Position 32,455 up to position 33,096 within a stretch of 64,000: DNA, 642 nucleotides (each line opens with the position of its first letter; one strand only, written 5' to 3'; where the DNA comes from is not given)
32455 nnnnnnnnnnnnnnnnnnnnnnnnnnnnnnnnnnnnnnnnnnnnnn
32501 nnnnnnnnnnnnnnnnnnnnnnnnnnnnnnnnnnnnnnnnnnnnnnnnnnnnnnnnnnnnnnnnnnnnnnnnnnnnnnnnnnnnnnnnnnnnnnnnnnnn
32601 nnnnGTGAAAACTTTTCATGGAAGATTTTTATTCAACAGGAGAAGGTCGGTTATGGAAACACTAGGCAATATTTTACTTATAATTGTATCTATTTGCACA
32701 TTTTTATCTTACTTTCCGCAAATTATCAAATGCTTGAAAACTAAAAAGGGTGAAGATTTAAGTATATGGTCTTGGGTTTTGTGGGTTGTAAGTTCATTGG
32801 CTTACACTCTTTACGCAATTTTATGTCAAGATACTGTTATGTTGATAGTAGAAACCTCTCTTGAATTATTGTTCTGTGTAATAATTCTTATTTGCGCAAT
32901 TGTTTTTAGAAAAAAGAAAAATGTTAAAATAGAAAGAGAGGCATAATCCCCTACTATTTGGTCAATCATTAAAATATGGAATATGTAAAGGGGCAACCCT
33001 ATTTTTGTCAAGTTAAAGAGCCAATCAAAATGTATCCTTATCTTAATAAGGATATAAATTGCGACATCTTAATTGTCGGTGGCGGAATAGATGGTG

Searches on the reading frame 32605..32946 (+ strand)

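Call 38: search_protein_families(library=pfam, proteins=[window:32605-32946:+], max_evalue=0.001)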
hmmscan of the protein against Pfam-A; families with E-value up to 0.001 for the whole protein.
window:32605-32946:+ (113 aa): 2 families
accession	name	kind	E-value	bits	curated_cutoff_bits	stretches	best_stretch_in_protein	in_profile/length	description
PF04193.19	PQ-loop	-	2e-12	47.1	22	1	20-73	1-54/61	PQ loop repeat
PF03083.21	MtN3_slv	-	8.4e-08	32.6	23.7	1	23-105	5-86/87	Sugar efflux transporter for intercellular exchange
